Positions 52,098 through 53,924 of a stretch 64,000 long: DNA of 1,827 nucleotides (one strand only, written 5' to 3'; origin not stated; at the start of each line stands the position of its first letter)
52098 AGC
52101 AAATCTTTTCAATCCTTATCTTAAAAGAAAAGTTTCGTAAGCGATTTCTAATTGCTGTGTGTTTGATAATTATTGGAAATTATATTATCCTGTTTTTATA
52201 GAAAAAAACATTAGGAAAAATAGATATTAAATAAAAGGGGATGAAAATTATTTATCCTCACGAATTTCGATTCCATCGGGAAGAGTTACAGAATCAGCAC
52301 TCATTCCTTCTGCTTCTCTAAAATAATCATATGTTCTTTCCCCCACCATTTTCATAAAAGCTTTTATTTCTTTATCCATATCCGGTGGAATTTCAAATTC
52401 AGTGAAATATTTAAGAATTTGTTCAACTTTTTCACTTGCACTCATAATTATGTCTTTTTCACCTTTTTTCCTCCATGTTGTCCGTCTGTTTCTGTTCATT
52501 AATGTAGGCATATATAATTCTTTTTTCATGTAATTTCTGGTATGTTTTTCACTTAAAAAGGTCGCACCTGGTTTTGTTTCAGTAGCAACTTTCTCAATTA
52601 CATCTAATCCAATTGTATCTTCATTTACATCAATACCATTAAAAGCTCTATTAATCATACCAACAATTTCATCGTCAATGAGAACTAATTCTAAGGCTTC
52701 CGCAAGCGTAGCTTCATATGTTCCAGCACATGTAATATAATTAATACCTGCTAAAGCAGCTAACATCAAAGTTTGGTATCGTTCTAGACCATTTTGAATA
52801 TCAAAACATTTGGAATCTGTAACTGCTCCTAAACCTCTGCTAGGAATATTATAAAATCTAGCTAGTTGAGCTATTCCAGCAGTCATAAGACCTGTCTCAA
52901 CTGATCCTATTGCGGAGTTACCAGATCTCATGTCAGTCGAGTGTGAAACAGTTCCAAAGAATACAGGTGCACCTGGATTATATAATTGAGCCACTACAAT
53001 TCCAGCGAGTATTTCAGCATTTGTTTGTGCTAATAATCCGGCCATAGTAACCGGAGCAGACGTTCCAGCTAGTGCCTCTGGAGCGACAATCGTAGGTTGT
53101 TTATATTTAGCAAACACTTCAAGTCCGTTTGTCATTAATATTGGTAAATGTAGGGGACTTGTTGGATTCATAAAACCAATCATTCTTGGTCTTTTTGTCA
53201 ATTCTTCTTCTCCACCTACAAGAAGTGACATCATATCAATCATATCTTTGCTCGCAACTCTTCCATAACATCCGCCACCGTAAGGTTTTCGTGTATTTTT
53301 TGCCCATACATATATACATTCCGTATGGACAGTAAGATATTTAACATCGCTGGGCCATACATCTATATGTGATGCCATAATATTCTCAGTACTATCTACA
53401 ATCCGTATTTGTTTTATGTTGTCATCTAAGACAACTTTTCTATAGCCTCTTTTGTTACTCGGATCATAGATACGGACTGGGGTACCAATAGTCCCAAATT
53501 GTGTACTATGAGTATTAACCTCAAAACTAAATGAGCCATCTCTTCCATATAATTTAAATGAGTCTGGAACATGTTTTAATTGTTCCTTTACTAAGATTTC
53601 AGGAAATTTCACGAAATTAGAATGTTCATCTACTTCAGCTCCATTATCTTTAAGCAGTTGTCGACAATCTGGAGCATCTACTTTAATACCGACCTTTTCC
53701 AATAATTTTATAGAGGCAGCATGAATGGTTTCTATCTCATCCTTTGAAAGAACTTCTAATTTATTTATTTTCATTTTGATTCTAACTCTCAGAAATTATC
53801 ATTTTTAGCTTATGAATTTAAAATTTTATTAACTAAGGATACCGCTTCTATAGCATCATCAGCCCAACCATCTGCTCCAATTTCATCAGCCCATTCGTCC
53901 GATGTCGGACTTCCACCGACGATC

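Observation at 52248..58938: Divergent pair of non-pyrrolysine MttB-family methyltransferases around a corrinoid protein, linked to a PLP sulfur-amino-acid enzyme and a GPH carrier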

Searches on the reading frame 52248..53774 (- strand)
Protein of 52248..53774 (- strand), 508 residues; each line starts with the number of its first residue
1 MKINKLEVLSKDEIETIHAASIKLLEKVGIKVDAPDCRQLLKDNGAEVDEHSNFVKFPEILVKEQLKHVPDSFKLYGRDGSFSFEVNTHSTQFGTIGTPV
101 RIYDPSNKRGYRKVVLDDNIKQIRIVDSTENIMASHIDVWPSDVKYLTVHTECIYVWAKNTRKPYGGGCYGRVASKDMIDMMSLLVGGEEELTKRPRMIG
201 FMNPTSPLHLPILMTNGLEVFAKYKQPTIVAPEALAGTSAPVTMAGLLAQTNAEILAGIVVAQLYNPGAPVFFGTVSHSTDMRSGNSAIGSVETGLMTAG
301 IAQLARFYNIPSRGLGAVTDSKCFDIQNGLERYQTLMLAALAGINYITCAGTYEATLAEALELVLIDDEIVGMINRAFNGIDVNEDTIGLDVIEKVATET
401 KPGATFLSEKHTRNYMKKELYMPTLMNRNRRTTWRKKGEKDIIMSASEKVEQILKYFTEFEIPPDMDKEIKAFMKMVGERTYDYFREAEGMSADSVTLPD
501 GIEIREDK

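Call 4: search_protein_families(library=pfam, proteins=[window:52248-53774:-])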
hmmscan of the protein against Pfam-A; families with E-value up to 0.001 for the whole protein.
window:52248-53774:- (508 aa): 1 family
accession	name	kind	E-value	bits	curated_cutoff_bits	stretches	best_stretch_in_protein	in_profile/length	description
PF06253.16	MTTB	-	2.1e-104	349.8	25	1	2-475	27-493/500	Trimethylamine methyltransferase (MTTB)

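Call 5: search_protein_families(library=ncbifam, proteins=[window:52248-53774:-])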
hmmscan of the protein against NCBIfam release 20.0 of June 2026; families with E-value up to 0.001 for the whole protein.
window:52248-53774:- (508 aa): 1 family
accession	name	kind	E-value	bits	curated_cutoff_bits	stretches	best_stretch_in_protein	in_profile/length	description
TIGR02369.2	trimeth_pyl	equivalog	2.1e-121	405.7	525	1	5-475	2-466/469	[trimethylamine--corrinoid protein] Co-methyltransferase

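Call 12: search_solved_structures(query=window:52248-53774:-, show_alignments=4, max_evalue=0.001)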
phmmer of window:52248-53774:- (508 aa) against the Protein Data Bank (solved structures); distinct sequences matched with E-value up to 0.001: 5.
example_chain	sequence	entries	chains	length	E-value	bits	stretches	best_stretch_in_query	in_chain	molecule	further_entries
9yce_A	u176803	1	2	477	1.1e-77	265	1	5-479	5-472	Glycine betaine methyltransferase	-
2qne_A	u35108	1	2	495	1.3e-77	264.7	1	5-479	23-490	Putative methyltransferase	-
7xcl_A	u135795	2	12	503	6.9e-71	242.5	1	6-475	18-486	Trimethylamine methyltransferase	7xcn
7xcm_A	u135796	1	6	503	1e-70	242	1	6-475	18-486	Trimethylamine methyltransferase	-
4yyc_A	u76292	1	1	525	1.3e-56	195.5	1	2-475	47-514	Putative trimethylamine methyltransferase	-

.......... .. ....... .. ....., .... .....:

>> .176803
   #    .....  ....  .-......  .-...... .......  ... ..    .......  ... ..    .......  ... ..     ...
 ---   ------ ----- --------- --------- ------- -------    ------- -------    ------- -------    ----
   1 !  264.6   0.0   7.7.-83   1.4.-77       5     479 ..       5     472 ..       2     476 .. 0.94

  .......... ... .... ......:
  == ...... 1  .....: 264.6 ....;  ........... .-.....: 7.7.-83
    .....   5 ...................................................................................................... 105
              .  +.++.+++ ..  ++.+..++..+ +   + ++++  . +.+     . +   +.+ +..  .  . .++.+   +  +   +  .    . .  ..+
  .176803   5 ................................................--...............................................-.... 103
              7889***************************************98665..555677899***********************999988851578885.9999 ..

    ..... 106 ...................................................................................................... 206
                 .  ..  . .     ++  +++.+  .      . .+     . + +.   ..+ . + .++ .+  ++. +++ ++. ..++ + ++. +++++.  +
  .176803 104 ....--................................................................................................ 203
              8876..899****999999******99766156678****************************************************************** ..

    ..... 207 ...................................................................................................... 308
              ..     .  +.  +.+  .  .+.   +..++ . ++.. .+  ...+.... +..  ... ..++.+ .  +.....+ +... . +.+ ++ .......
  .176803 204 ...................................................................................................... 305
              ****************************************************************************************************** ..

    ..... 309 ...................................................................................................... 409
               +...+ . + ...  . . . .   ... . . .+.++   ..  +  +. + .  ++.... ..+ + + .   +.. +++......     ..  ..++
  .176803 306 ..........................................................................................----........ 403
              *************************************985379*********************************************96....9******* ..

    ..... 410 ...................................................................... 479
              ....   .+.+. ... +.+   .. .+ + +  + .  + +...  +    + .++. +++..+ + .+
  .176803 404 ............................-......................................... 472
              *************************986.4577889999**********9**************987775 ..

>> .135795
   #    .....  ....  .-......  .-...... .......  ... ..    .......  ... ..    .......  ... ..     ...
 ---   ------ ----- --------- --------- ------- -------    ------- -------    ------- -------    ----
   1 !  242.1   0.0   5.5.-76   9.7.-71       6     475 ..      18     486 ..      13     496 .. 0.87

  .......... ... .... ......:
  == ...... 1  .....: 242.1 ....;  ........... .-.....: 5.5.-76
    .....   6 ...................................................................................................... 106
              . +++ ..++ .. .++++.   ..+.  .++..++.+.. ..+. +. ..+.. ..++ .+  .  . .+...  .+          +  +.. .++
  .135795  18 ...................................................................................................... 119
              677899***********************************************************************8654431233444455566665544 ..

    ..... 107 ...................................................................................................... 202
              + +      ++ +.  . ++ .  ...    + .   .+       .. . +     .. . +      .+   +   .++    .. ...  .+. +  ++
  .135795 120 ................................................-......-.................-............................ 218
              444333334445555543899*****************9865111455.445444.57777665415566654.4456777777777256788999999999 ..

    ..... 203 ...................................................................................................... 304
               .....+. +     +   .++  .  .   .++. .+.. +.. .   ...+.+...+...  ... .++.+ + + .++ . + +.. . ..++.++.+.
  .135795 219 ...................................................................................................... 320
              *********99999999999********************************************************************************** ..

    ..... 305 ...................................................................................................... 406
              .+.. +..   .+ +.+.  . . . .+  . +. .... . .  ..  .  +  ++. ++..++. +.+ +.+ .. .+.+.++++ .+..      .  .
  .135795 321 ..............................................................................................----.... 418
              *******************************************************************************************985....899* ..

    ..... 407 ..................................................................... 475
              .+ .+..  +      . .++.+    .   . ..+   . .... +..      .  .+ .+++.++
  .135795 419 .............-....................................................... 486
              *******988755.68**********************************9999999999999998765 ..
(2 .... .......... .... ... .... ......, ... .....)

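Call 13: find_homologous_proteins(query=window:52248-53774:-, max_evalue=1e-20)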
Query window:52248-53774:- (508 aa): 1002 proteins with E <= 1e-20 among 8000 candidates; the best 120 are listed.
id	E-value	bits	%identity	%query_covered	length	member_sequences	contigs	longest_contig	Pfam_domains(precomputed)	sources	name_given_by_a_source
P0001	0.0e+0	1081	93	100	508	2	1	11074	PF06253.17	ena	-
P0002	0.0e+0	1027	88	100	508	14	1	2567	PF06253.17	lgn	-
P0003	2.6e-298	1007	87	100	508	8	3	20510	PF06253.17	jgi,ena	jgi:trimethylamine--corrinoid protein Co-methyltransferase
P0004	6.7e-286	967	82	100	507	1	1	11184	PF06253.17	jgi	jgi:trimethylamine--corrinoid protein Co-methyltransferase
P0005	4.1e-285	964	82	100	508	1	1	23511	PF06253.17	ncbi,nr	ncbi:MAG: hypothetical protein EU539_03340 [Promethearchaeota archaeon]|nr:MAG: hypothetical protein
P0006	3.1e-278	941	81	100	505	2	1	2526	PF06253.17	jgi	jgi:trimethylamine--corrinoid protein Co-methyltransferase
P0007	5.2e-243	825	69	99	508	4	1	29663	PF06253.17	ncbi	ncbi:MAG: trimethylamine methyltransferase family protein [Candidatus Hodarchaeota archaeon]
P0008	1.7e-236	804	69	100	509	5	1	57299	PF06253.17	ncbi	ncbi:MAG: trimethylamine methyltransferase family protein [Promethearchaeota archaeon]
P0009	6.4e-236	802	69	100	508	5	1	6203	PF06253.17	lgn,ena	-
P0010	1.3e-235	801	69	100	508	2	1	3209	PF06253.17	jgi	-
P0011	1.6e-235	800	69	100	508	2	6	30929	PF06253.17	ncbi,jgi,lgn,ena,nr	ncbi:MAG TPA: trimethylamine methyltransferase family protein [Candidatus Nanopelagicaceae bacterium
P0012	1.7e-235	800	69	100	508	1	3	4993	PF06253.17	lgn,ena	-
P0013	3.3e-235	799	69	100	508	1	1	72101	PF06253.17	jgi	jgi:trimethylamine--corrinoid protein Co-methyltransferase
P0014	4.3e-235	799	68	100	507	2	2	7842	PF06253.17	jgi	-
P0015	8.9e-235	798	69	100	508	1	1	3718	PF06253.17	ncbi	ncbi:MAG: trimethylamine methyltransferase family protein [Candidatus Hermodarchaeota archaeon]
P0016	1.0e-234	798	69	100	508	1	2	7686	PF06253.17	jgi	-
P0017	1.1e-234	798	68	100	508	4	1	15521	PF06253.17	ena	-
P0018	1.1e-234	798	69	98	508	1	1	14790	PF06253.17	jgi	jgi:trimethylamine--corrinoid protein Co-methyltransferase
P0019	1.7e-234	797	68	100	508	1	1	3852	PF06253.17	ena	-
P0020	2.0e-234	797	69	100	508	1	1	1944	PF06253.17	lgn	-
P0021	3.1e-234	796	68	100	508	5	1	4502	PF06253.17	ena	-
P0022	5.7e-234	795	69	99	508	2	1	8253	PF06253.17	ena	-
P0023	1.1e-233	794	68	100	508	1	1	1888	PF06253.17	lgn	-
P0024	1.1e-233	794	68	99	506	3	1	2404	PF06253.17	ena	-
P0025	1.9e-233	794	68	98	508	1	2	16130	PF06253.17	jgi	jgi:trimethylamine--corrinoid protein Co-methyltransferase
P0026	1.8e-232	790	68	98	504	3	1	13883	PF06253.17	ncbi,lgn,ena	-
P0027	1.9e-232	790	68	100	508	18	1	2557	PF06253.17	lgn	-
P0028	3.5e-232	789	68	100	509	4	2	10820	PF06253.17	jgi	-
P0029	5.3e-232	789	67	100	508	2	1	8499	PF06253.17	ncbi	ncbi:MAG: trimethylamine methyltransferase family protein [Promethearchaeota archaeon]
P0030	2.7e-231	786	67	100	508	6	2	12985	PF06253.17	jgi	-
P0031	4.3e-231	786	67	100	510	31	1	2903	PF06253.17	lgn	-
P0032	5.4e-231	785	68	100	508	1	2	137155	PF06253.17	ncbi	ncbi:MAG: trimethylamine methyltransferase family protein [Candidatus Hodarchaeota archaeon]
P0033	9.5e-231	785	66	100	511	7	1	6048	PF06253.17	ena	-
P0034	1.2e-230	784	67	100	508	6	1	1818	PF06253.17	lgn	-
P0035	1.3e-230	784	68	100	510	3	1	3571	PF06253.17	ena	-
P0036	3.1e-230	783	66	99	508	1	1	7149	PF06253.17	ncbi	ncbi:MAG: trimethylamine methyltransferase family protein [Candidatus Thorarchaeota archaeon]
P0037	3.5e-230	783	66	100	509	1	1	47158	PF06253.17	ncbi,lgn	ncbi:MAG: trimethylamine methyltransferase family protein [Candidatus Thorarchaeota archaeon]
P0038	4.6e-230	782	67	100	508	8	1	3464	PF06253.17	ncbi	ncbi:MAG: trimethylamine methyltransferase family protein [Promethearchaeota archaeon]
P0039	6.4e-230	782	67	100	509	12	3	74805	PF06253.17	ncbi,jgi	ncbi:MAG: trimethylamine methyltransferase family protein [Promethearchaeota archaeon]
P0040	7.5e-230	782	66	100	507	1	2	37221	PF06253.17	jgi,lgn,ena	-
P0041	1.2e-229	781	67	100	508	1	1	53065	PF06253.17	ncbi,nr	ncbi:MAG: trimethylamine methyltransferase family protein [Candidatus Lokiarchaeota archaeon]|nr:tri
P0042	1.4e-229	781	66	100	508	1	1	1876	PF06253.17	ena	-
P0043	1.5e-229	781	67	100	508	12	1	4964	PF06253.17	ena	-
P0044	1.5e-229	781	66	100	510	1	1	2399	PF06253.17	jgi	jgi:trimethylamine--corrinoid protein Co-methyltransferase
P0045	1.9e-229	780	68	100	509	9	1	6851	PF06253.17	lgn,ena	-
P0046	2.2e-229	780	66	100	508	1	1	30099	PF06253.17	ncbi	-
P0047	2.8e-229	780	68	100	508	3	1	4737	PF06253.17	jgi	jgi:trimethylamine--corrinoid protein Co-methyltransferase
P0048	3.3e-229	780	68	100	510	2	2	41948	PF06253.17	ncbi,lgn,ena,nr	ncbi:MAG: trimethylamine methyltransferase family protein [Candidatus Lokiarchaeota archaeon]|nr:tri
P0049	3.8e-229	779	66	100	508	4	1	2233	PF06253.17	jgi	jgi:trimethylamine--corrinoid protein Co-methyltransferase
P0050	4.2e-229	779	67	100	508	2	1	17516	PF06253.17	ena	-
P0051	4.2e-229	779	66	100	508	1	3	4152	PF06253.17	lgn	-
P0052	4.5e-229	779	68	100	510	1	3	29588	PF06253.17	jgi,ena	jgi:trimethylamine--corrinoid protein Co-methyltransferase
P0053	6.8e-229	779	67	100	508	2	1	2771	PF06253.17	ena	-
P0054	1.5e-228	777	66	100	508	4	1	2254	PF06253.17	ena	-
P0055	1.6e-228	777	67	100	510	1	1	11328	PF06253.17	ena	-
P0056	1.8e-228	777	66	100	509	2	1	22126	PF06253.17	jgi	-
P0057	1.8e-228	777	66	100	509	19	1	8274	PF06253.17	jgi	-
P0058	2.0e-228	777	67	100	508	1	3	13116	PF06253.17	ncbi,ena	-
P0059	3.0e-228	776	65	100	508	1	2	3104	PF06253.17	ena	-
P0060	4.7e-228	776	66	99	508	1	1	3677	PF06253.17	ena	-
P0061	6.6e-228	775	67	99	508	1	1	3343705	PF06253.17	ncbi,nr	ncbi:MAG: trimethylamine methyltransferase family protein [Promethearchaeota archaeon]|nr:MAG: trime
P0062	9.4e-228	775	66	99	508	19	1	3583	PF06253.17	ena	-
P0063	1.4e-227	774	66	99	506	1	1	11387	PF06253.17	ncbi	-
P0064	3.1e-227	773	67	100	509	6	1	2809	PF06253.17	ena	-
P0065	4.1e-227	773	66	100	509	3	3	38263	PF06253.17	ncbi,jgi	-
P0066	5.8e-227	772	67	100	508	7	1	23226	PF06253.17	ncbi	-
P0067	6.6e-227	772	67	100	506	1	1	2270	PF06253.17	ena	-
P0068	9.4e-227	771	66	98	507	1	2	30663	PF06253.17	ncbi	ncbi:MAG: trimethylamine methyltransferase family protein [Promethearchaeota archaeon]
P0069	1.2e-226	771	66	100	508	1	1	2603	PF06253.17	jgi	-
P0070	1.9e-226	771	66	100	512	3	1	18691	PF06253.17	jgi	-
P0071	3.1e-226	770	64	100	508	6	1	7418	PF06253.17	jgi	-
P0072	3.2e-226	770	66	100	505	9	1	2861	PF06253.17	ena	-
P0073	4.1e-226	769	66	100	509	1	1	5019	PF06253.17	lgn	-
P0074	5.7e-226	769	66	100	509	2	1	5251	PF06253.17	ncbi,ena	-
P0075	5.7e-226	769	69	95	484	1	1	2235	PF06253.17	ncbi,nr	ncbi:MAG: trimethylamine methyltransferase family protein, partial [Candidatus Lokiarchaeota archaeo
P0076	5.9e-226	769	66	98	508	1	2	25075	PF06253.17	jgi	jgi:trimethylamine--corrinoid protein Co-methyltransferase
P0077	6.3e-226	769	66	100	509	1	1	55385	PF06253.17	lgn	-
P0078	7.0e-226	769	67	100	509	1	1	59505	PF06253.17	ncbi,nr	ncbi:MAG: hypothetical protein GF383_05725 [Candidatus Lokiarchaeota archaeon]|nr:hypothetical prote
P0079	9.0e-226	768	66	100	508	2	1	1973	PF06253.17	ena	-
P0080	1.0e-225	768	65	100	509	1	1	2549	PF06253.17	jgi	jgi:trimethylamine--corrinoid protein Co-methyltransferase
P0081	1.3e-225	768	66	100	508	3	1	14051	PF06253.17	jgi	jgi:trimethylamine--corrinoid protein Co-methyltransferase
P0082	1.5e-225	768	67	98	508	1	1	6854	PF06253.17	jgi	jgi:trimethylamine--corrinoid protein Co-methyltransferase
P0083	2.5e-225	767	66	98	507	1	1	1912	PF06253.17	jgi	jgi:trimethylamine--corrinoid protein Co-methyltransferase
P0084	2.7e-225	767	65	100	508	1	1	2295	PF06253.17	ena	-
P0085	4.6e-225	766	67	98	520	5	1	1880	PF06253.17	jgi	jgi:trimethylamine--corrinoid protein Co-methyltransferase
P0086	9.5e-225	765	66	100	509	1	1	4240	PF06253.17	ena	-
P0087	1.5e-224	764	66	100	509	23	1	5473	PF06253.17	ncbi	-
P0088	2.0e-224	764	66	100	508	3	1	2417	PF06253.17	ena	-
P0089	5.3e-224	762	65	100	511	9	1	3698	PF06253.17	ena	-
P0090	6.8e-224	762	64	100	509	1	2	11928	PF06253.17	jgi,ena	-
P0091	7.6e-224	762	65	100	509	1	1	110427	PF06253.17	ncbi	ncbi:MAG: trimethylamine methyltransferase family protein [Promethearchaeota archaeon]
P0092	1.1e-223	761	64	99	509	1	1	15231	PF06253.17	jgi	jgi:trimethylamine--corrinoid protein Co-methyltransferase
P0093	1.2e-223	761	64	100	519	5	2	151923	PF06253.17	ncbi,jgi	ncbi:MAG: trimethylamine methyltransferase family protein [Promethearchaeota archaeon]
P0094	5.8e-223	759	64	100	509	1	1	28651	PF06253.17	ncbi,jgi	-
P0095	8.3e-223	758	65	98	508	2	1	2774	PF06253.17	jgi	jgi:trimethylamine--corrinoid protein Co-methyltransferase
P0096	9.9e-223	758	66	100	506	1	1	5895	PF06253.17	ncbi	ncbi:MAG: trimethylamine methyltransferase family protein [Candidatus Hermodarchaeota archaeon]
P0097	1.1e-222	758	63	100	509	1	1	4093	PF06253.17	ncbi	-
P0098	1.5e-222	758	66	100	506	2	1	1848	PF06253.17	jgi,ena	jgi:trimethylamine--corrinoid protein Co-methyltransferase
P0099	1.7e-222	757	65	100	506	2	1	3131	PF06253.17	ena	-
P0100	2.5e-222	757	68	96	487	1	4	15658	PF06253.17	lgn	-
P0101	5.1e-222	756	64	100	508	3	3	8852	PF06253.17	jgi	jgi:trimethylamine--corrinoid protein Co-methyltransferase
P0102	5.2e-222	756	65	100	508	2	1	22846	PF06253.17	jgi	jgi:trimethylamine--corrinoid protein Co-methyltransferase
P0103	5.2e-222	756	64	100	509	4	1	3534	PF06253.17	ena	-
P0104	5.5e-222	756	64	100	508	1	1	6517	PF06253.17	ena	-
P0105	5.6e-222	756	64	100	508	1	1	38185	PF06253.17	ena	-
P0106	7.4e-222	755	64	100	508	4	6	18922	PF06253.17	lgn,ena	-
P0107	7.7e-222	755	63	100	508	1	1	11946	PF06253.17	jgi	-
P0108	8.2e-222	755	64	100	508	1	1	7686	PF06253.17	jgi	jgi:trimethylamine--corrinoid protein Co-methyltransferase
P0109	8.5e-222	755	64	98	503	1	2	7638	PF06253.17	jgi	jgi:trimethylamine--corrinoid protein Co-methyltransferase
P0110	8.9e-222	755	65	98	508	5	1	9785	PF06253.17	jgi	-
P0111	1.4e-221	754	63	99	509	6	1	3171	PF06253.17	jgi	jgi:trimethylamine--corrinoid protein Co-methyltransferase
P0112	1.6e-221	754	65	100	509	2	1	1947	PF06253.17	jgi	jgi:trimethylamine--corrinoid protein Co-methyltransferase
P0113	1.8e-221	754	64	100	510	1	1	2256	PF06253.17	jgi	jgi:trimethylamine--corrinoid protein Co-methyltransferase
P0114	3.1e-221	753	63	100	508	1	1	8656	PF06253.17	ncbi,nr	ncbi:MAG: hypothetical protein EU535_06240 [Promethearchaeota archaeon]|nr:MAG: hypothetical protein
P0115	3.9e-221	753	63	98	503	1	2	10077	PF06253.17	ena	-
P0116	6.0e-221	752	64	100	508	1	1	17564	PF06253.17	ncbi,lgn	ncbi:MAG: trimethylamine methyltransferase family protein [Candidatus Hermodarchaeota archaeon]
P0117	7.2e-221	752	64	100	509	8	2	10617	PF06253.17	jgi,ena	jgi:trimethylamine--corrinoid protein Co-methyltransferase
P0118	7.4e-221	752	63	99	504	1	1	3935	PF06253.17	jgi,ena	-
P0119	9.4e-221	752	65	100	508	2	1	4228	PF06253.17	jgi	jgi:trimethylamine--corrinoid protein Co-methyltransferase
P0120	1.5e-220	751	68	95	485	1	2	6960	PF06253.17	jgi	jgi:trimethylamine--corrinoid protein Co-methyltransferase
